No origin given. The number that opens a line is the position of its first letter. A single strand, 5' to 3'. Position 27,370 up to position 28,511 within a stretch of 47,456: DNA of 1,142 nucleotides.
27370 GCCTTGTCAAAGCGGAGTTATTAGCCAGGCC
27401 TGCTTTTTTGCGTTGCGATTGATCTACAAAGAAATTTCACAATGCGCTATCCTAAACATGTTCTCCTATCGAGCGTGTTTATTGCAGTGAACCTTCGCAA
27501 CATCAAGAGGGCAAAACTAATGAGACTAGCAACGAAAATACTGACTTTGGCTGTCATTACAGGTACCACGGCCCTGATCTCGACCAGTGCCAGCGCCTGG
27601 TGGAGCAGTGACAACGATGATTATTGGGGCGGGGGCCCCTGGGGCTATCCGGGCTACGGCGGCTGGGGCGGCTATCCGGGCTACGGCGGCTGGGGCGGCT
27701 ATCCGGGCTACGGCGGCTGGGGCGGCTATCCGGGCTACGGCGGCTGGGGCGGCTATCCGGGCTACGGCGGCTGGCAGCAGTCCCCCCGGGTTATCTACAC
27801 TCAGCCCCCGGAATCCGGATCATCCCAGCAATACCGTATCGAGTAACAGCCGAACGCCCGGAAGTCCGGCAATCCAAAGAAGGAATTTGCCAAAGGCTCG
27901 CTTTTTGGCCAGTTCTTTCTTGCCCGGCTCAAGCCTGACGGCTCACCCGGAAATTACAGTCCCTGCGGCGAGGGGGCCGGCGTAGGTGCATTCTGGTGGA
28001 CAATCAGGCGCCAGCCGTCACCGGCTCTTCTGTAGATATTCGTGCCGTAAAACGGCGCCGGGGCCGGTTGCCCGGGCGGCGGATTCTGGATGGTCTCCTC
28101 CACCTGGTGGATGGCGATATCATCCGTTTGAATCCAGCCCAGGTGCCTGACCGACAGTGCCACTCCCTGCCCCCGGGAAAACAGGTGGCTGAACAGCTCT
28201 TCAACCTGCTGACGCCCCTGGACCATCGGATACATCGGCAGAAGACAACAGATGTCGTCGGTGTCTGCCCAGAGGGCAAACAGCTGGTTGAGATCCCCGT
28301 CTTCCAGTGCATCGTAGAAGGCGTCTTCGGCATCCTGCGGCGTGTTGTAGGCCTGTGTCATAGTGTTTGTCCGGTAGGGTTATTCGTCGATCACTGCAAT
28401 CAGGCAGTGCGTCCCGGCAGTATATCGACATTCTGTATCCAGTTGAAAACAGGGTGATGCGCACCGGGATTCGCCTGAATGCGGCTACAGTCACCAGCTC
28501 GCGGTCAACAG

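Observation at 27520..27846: Secreted (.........)x5 protein: candidate sulfur-globule envelope protein or other self-assembling structural protein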

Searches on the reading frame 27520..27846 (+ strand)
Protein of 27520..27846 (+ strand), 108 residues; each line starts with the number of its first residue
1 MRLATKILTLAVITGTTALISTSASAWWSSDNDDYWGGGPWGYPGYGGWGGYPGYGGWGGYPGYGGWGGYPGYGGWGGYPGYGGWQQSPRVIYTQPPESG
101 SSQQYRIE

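Call 6: search_protein_families(library=pfam, proteins=[window:27520-27846:+], max_evalue=0.01)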
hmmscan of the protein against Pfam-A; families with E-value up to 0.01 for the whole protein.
window:27520-27846:+ (108 aa): 0 families

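Call 7: search_protein_families(library=ncbifam, proteins=[window:27520-27846:+], max_evalue=0.01)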
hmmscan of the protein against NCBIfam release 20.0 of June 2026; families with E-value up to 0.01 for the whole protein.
window:27520-27846:+ (108 aa): 0 families

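Call 8: find_homologous_proteins(query=window:27520-27843:+, max_evalue=0.001)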
Query window:27520-27843:+ (108 aa): 290 proteins with E <= 0.001 among 8000 candidates; the best 120 are listed.
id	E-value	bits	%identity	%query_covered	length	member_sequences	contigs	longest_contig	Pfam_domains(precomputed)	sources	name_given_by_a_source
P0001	6.2e-60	219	83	100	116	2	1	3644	-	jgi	jgi:hypothetical protein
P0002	6.4e-42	160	65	100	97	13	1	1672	-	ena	-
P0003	1.5e-40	156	71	100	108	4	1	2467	-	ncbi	ncbi:MAG: hypothetical protein WBO57_12360 [Gammaproteobacteria bacterium]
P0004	2.3e-40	155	59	100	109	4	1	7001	-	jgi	jgi:hypothetical protein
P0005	4.4e-40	154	63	100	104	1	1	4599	-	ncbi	ncbi:MAG: hypothetical protein ABFS45_22310 [Pseudomonadota bacterium]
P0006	6.6e-39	151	56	100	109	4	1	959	-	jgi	jgi:hypothetical protein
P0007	4.7e-38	148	45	98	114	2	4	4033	-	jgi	jgi:hypothetical protein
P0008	1.1e-36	143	63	100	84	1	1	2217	-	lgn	-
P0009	1.2e-35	140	37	94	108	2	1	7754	-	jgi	-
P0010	2.0e-35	139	-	-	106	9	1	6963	-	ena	-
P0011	1.9e-34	136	60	100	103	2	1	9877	-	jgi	jgi:hypothetical protein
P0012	3.1e-33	132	59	99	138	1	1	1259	-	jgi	jgi:hypothetical protein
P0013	4.5e-32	129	70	31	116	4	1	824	-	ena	-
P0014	6.5e-32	128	53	100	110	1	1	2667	-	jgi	jgi:hypothetical protein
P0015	1.4e-31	127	58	49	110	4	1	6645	-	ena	-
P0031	5.1e-20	89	46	48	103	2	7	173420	-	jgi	-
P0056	1.1e-15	75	-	-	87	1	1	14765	-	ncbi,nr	ncbi:MAG TPA: hypothetical protein VM011_09205 [Gammaproteobacteria bacterium]|nr:hypothetical prote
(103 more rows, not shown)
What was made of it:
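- Checked: 290 homologues have the same architecture (call 8).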

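Call 12: find_encoding_contigs(protein=P0001, flank=5000, max_places=4)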
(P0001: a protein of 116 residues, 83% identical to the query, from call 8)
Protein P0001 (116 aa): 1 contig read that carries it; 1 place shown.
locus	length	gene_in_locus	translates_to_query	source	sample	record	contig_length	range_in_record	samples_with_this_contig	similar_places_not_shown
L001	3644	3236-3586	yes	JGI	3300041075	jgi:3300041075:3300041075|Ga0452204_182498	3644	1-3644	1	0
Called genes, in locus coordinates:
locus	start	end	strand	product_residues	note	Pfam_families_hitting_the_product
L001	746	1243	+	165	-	-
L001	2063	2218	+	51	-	-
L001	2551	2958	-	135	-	-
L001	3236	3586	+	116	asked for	-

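Call 18: search_protein_families(library=pfam, proteins=[window:27520-27843:+, P0003, P0004], max_evalue=10)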
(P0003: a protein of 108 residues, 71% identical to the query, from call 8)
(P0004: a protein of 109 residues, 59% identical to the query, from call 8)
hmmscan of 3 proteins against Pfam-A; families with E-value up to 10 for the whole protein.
window:27520-27843:+ (108 aa): 1 family
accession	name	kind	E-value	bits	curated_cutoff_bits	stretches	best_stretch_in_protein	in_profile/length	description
PF17352.7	MFS18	-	1.3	9.7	25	0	43-81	45-82/96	Male Flower Specific protein 18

P0003 (108 aa): 1 family
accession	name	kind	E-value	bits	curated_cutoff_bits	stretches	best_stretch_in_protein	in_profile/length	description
PF17352.7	MFS18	-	0.0037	17.9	25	1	41-80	44-83/96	Male Flower Specific protein 18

P0004 (109 aa): 0 families

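Call 19: search_protein_families(library=ncbifam, proteins=[window:27520-27843:+, P0003, P0004], max_evalue=10)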
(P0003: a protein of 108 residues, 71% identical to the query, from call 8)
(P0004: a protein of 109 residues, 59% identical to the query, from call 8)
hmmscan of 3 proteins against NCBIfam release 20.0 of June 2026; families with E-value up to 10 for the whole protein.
window:27520-27843:+ (108 aa): 0 families

P0003 (108 aa): 0 families

P0004 (109 aa): 1 family
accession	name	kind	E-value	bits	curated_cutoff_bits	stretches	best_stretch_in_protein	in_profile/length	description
TIGR04088.1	cognate_SipW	domain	0.025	14.8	19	1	11-29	2-20/34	SipW-dependent-type signal peptide-containing protein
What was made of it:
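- There is no curated family hit (calls 6, 7, 18, 19).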

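Call 26: find_encoding_contigs(protein=P0011, flank=6000, max_places=3)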
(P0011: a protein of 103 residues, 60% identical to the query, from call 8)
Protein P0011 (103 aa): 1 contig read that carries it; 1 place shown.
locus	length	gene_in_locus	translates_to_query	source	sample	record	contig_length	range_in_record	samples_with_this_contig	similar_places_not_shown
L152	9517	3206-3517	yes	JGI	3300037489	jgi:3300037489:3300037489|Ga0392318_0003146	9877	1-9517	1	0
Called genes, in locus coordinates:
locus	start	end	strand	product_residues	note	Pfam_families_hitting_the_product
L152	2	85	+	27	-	?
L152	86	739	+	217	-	PF00596:Aldolase_II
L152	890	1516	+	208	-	PF09360:zf-CDGSH, PF06902:Fer4_19, PF09360:zf-CDGSH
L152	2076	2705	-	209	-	-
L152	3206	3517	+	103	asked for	-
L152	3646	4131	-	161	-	PF00027:cNMP_binding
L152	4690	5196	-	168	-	-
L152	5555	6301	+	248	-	-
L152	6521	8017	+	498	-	PF13432:TPR_16 (weak), PF14559:TPR_19, PF13424:TPR_12 (weak), PF13428:TPR_14 (weak), PF13424:TPR_12 (weak), PF14559:TPR_19, PF13432:TPR_16 (weak), PF14559:TPR_19, +15 more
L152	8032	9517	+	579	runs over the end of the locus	PF01839:FG-GAP (faint), PF13517:FG-GAP_3, PF07593:UnbV_ASPIC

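Call 27: find_encoding_contigs(protein=P0009, flank=6000, max_places=3)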
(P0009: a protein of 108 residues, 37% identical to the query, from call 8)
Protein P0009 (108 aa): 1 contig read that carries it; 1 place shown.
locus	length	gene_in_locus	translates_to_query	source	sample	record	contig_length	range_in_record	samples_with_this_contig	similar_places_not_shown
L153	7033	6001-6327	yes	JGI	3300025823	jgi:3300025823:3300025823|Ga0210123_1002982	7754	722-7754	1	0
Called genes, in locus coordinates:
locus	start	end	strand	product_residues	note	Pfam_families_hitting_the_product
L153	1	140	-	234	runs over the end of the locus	PF20108:DUF6498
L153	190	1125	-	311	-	PF04982:TM_HPP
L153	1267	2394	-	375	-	PF22660:RS_preATP-grasp-like, PF02222:ATP-grasp, PF07478:Dala_Dala_lig_C (faint), PF17769:PurK_C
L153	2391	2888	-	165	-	PF00731:AIRC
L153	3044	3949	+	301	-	PF01259:SAICAR_synt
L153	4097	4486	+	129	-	PF03625:DUF302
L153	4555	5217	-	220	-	-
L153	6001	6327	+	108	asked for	-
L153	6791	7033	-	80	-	?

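Call 28: find_encoding_contigs(protein=P0031, flank=8000, max_places=3)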
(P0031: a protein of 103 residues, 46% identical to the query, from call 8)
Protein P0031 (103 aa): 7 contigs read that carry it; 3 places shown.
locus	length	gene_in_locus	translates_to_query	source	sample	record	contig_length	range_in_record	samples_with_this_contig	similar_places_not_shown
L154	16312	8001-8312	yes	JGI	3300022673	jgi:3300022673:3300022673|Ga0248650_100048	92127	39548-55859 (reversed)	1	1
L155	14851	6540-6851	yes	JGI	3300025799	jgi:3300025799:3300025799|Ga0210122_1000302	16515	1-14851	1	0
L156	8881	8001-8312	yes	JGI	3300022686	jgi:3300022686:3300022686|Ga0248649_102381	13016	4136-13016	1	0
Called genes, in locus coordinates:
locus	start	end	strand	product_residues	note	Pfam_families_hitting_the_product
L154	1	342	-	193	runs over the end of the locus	PF13302:Acetyltransf_3 (weak), PF00583:Acetyltransf_1, PF13673:Acetyltransf_10, PF13508:Acetyltransf_7, PF08445:FR47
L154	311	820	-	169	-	-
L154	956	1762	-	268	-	PF12048:DUF3530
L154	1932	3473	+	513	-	PF07992:Pyr_redox_2 (faint), PF05199:GMC_oxred_C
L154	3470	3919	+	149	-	-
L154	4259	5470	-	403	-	PF11871:DUF3391, PF13487:HD_5, PF01966:HD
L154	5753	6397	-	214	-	-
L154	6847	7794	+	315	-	-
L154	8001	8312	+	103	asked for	-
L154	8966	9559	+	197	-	PF01169:GDT1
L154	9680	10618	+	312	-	PF01545:Cation_efflux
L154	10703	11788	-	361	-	PF25173:Beta-prop_WDR3_1st, PF23381:Beta-prop_IFT122_1st, PF25172:Beta-prop_WDR3_2nd, PF25174:Beta-prop_THOC3, PF25168:Beta-prop_WDR36-Utp21_2nd, PF23414:Beta-prop_EML_2, PF25175:Beta-prop_WDR5, PF25391:WD40_Gbeta, +20 more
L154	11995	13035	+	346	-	PF21836:DUF6895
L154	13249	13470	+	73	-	-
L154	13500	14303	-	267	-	-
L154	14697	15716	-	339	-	-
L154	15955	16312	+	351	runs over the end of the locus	PF04389:Peptidase_M28, PF01546:Peptidase_M20 (weak)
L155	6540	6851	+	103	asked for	-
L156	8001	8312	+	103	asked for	-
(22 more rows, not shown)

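Call 48: predict_structure(alignment_id=A2)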
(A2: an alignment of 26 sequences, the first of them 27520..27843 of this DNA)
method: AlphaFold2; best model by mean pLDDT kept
length: 108 residues; sequences in the alignment: 26
mean_pLDDT: 51.7   pTM: 0.20
mean pLDDT of the five models: 51.7, 47.8, 47.7, 47.1, 45.6
residues with pLDDT >= 90: 0; 70-90: 8; 50-70: 49; < 50: 51
segments of 3 or more residues with pLDDT < 50: 26-28, 45-47, 49-52, 54-83
pLDDT, mean of each block of 10 residues (from residue 1): 65 67 51 51 47 43 44 43 49 54 54
secondary structure, 60 per line:
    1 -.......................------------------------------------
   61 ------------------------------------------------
elements in order: H2-24
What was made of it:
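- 27520..27597 (+): Sec-type signal peptide, 26 aa: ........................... It is the only helix in the AlphaFold2 model (call 48).
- AlphaFold2 predicts disorder (call 48). No structure is predicted for the tail (call 48).
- Tried and rejected: AlphaFold2 with a 26-sequence alignment gave pLDDT 51.7 and pTM 0.20, with no structure beyond the signal helix (call 48).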

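Call 49: search_protein_families(library=pfam, proteins=[P0031], max_evalue=1)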
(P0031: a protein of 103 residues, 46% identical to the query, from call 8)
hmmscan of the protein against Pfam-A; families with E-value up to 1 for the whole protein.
P0031 (103 aa): 1 family
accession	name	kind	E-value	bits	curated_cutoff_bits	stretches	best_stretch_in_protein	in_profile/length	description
PF07172.16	GRP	-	0.34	12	30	1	41-81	46-84/90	Glycine rich protein family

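Call 64: find_related_loci(query=A4, collection=metagenome_contigs, flank=5000)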
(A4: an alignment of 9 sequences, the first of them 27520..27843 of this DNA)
Query A4 (108 aa) in metagenome_contigs; peptide patterns used: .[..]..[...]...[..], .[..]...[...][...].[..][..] (x = any residue, [..] = any of these).
540 stretches matched a pattern; 2 encode a relative of the query (tblastn E <= 1e-3); 2 distinct loci.
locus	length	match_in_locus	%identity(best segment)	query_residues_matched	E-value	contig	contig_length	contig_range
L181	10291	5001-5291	50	1-108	5e-20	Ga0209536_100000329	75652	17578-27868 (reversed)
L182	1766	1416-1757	57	1-108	4e-13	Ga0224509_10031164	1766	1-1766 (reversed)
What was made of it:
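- Tried and rejected: The metagenome scan returned only 2 confirmed loci (call 64).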

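Call 69: find_encoding_contigs(protein=P0004, flank=3000, max_places=2)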
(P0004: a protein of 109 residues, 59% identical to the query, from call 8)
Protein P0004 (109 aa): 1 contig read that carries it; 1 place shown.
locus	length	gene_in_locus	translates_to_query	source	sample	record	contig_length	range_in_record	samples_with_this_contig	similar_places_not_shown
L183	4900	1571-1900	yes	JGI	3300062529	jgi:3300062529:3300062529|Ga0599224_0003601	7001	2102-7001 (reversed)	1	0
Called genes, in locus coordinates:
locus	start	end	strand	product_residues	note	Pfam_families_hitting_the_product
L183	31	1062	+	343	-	PF05036:SPOR (faint)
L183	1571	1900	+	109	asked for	-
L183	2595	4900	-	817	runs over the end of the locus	PF00924:MS_channel_2nd, PF21082:MS_channel_3rd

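Call 70: find_encoding_contigs(protein=P0005, flank=3000, max_places=2)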
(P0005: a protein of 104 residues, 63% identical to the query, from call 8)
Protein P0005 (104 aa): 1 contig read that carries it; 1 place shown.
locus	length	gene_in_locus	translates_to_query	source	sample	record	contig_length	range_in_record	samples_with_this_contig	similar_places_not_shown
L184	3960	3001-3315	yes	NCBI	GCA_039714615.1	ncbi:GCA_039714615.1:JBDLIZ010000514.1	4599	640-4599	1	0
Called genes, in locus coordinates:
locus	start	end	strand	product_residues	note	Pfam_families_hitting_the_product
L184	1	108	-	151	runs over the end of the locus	PF00581:Rhodanese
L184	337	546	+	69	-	-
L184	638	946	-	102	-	-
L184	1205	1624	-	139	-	-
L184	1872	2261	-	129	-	-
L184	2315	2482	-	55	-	-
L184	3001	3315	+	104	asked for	-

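Call 71: find_encoding_contigs(protein=P0007, flank=3000, max_places=2)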
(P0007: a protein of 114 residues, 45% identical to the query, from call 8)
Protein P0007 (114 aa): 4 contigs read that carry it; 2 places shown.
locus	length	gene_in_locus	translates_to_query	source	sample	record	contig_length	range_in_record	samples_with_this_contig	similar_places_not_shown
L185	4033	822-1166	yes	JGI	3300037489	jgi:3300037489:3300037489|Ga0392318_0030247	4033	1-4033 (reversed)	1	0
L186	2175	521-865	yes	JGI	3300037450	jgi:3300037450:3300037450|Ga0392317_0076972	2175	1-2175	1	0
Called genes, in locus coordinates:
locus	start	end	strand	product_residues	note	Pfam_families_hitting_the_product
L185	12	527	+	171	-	PF09360:zf-CDGSH, PF06902:Fer4_19, PF09360:zf-CDGSH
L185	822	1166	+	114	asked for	-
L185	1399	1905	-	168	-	-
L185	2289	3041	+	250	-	-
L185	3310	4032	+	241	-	?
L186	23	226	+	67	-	PF09360:zf-CDGSH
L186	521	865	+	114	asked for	-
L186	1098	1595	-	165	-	-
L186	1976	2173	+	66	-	?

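Call 72: find_encoding_contigs(protein=P0010, flank=3000, max_places=2)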
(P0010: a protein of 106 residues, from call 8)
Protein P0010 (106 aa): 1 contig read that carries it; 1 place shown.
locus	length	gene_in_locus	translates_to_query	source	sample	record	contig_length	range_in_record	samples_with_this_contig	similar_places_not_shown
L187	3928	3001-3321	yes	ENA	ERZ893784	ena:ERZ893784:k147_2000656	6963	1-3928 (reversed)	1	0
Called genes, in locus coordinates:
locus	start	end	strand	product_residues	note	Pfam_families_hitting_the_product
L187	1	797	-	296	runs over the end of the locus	-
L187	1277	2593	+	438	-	PF01757:Acyl_transf_3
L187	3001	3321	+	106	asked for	-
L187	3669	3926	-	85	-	?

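Call 82: search_protein_families(library=ncbifam, proteins=[L152:2076-2705:-, L153:4555-5217:-], max_evalue=0.001)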
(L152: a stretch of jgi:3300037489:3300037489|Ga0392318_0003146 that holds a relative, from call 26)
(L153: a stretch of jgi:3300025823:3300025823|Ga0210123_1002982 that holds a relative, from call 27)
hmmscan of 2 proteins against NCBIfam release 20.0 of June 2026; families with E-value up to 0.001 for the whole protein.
L152:2076-2705:- (209 aa): 4 families
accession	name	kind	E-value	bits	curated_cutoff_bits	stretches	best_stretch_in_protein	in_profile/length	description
NF033554.9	floc_PepA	equivalog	7.4e-09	35.8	80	1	176-207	230-261/261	flocculation-associated PEP-CTERM protein PepA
TIGR03370.1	VPLPA-CTERM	domain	6.9e-06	26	25.35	1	183-207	1-25/25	VPLPA-CTERM sorting domain-containing protein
NF038125.1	PEP_CTERM_THxN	subfamily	7.9e-05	22.4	85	1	146-206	188-246/246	THxN family PEP-CTERM protein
NF041538.1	PEP_EDSA_1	subfamily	0.00032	20.5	100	1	181-206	281-307/307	EDSAP-1 family PEP-CTERM protein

L153:4555-5217:- (220 aa): 4 families
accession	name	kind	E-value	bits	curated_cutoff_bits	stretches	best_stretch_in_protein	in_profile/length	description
NF033554.9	floc_PepA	equivalog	5.7e-09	36.2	80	1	161-218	208-261/261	flocculation-associated PEP-CTERM protein PepA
TIGR03370.1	VPLPA-CTERM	domain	3.1e-07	30.3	25.35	1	194-218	1-25/25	VPLPA-CTERM sorting domain-containing protein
NF038125.1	PEP_CTERM_THxN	subfamily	1.6e-06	27.9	85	1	171-217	197-246/246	THxN family PEP-CTERM protein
NF041538.1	PEP_EDSA_1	subfamily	0.00011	22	100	1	182-217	275-307/307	EDSAP-1 family PEP-CTERM protein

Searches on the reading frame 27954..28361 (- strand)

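Call 6: search_protein_families(library=pfam, proteins=[window:27954-28361:-], max_evalue=0.01)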
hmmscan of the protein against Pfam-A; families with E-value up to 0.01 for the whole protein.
window:27954-28361:- (135 aa): 3 families
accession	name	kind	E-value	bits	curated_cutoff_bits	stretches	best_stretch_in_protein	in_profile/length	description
PF13474.12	SnoaL_3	-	2.4e-16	60.6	22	1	13-123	6-115/121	SnoaL-like domain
PF12680.13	SnoaL_2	-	1e-06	29.7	27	1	14-116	3-98/102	SnoaL-like domain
PF14534.12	DUF4440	-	1.4e-06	29.1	25.2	1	10-119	3-107/107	Domain of unknown function (DUF4440)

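Call 7: search_protein_families(library=ncbifam, proteins=[window:27954-28361:-], max_evalue=0.01)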
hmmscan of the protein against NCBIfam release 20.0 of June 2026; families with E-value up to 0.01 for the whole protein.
window:27954-28361:- (135 aa): 1 family
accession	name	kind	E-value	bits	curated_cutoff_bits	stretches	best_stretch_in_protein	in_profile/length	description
TIGR02246.1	TIGR02246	subfamily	0.00012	22.1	33.95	1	16-127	14-126/128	SgcJ/EcaC family oxidoreductase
